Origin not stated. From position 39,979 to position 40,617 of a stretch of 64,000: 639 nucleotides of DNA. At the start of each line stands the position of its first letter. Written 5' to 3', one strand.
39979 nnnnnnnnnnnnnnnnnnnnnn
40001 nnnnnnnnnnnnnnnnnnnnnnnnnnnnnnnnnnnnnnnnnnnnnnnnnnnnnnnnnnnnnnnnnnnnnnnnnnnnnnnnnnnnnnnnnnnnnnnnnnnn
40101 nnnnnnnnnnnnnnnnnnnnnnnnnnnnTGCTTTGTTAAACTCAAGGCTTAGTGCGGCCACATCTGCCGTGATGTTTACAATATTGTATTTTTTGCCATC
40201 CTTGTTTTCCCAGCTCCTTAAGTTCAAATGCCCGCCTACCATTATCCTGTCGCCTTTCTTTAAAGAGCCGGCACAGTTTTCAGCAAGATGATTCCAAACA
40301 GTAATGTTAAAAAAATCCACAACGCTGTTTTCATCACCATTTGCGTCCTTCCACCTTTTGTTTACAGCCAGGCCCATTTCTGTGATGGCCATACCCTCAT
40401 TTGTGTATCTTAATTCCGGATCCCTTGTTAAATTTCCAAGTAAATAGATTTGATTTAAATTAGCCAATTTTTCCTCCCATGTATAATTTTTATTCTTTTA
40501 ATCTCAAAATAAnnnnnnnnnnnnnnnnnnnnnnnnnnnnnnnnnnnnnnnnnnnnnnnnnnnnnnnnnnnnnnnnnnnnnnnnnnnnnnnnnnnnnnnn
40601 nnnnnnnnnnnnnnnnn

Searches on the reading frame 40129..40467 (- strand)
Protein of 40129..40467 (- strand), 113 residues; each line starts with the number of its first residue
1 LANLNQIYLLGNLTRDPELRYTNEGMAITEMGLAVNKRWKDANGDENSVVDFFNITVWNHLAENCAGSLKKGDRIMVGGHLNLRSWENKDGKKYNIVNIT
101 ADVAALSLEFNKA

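Call 74: find_homologous_proteins(query=window:40129-40467:-, max_evalue=1e-10)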
Query seq(113 aa) (113 aa): 4686 proteins with E <= 1e-10 among 4762 candidates; the best 120 are listed.
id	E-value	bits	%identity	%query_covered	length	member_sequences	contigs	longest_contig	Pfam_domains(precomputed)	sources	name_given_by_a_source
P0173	2.7e-68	245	98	100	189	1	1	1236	PF00436.32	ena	-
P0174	6.0e-67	240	95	100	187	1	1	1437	PF00436.32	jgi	jgi:single-strand DNA-binding protein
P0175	1.7e-66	239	96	100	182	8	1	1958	PF00436.32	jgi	jgi:single stranded DNA-binding protein (ssb)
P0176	1.5e-60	220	84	99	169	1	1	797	PF00436.32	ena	-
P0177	2.2e-56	206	80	97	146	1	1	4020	PF00436.32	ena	-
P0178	7.4e-56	205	79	97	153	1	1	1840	PF00436.32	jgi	-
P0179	1.2e-55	204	79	97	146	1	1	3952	PF00436.32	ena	-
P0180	1.9e-55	203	76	97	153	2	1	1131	PF00436.32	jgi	-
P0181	2.4e-55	203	78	97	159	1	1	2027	PF00436.32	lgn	-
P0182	2.5e-55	203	78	97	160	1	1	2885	PF00436.32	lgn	-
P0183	2.6e-55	203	78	99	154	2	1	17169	PF00436.32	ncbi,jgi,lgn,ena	-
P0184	4.9e-55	202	78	99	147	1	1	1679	PF00436.32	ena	-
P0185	7.5e-55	201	76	99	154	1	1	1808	PF00436.32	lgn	-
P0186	9.5e-55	201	79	98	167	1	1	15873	PF00436.32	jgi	jgi:single-strand DNA-binding protein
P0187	9.5e-55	201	76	97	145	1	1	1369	PF00436.32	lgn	-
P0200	3.9e-54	199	75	100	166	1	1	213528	PF00436.32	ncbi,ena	-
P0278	9.9e-51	188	73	100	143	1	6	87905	PF00436.32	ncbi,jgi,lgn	jgi:single-strand DNA-binding protein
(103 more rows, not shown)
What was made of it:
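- The OB domain is far more conserved (71-80% identity, call 74) than the Tad proteins (40-60%), as expected for an essential protein.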

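Call 76: find_encoding_contigs(protein=P0200, flank=9000, max_places=1)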
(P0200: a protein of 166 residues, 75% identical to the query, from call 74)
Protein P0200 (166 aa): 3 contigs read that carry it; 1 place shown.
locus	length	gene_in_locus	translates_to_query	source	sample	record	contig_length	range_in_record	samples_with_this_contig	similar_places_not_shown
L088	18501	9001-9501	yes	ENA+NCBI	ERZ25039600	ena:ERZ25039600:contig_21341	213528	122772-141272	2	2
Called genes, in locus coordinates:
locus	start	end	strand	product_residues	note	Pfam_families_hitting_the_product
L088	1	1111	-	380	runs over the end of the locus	PF01757:Acyl_transf_3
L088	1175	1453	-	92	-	PF13239:2TM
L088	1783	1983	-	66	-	-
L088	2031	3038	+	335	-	PF04055:Radical_SAM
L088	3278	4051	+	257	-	PF08666:SAF, PF16976:RcpC (weak)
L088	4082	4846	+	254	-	PF13614:AAA_31 (weak)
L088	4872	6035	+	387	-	PF00437:T2SSE, PF27713:UCP018868 (weak)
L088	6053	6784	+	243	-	PF00482:T2SSF (weak)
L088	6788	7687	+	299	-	PF00482:T2SSF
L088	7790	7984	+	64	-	PF14029:DUF4244 (weak)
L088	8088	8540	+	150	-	PF07811:TadE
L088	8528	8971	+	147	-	-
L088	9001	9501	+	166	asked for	PF00436:SSB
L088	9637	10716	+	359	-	PF01926:MMR_HSR1, PF02421:FeoB_N, PF02824:TGS (faint), PF06071:YchF-GTPase_C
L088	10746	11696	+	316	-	PF05148:Methyltransf_8 (faint), PF13489:Methyltransf_23, PF13649:Methyltransf_25, PF13847:Methyltransf_31, PF08241:Methyltransf_11, PF08242:Methyltransf_12 (weak)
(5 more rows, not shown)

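Call 77: find_encoding_contigs(protein=P0278, flank=9000, max_places=1)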
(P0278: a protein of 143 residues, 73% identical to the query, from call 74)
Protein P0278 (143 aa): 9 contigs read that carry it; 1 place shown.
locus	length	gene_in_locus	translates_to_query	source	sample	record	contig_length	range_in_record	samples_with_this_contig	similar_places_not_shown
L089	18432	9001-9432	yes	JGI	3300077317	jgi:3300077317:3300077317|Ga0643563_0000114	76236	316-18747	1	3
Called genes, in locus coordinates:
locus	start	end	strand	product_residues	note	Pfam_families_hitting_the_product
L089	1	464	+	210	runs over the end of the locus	-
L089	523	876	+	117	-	PF22277:EncFtn-like (weak), PF02915:Rubrerythrin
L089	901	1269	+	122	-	PF02643:DUF192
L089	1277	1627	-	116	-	PF00515:TPR_1 (faint), PF07719:TPR_2 (faint), PF13414:TPR_11 (faint)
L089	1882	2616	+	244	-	PF13144:ChapFlgA (weak), PF08666:SAF, PF16976:RcpC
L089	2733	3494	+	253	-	-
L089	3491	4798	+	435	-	PF00437:T2SSE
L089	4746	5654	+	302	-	PF00482:T2SSF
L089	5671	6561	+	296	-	PF00482:T2SSF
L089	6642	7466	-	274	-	PF00188:CAP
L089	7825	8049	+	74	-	-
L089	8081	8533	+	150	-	PF07811:TadE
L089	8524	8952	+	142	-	PF13400:Tad (weak)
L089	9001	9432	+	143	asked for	PF00436:SSB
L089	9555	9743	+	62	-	PF06107:DUF951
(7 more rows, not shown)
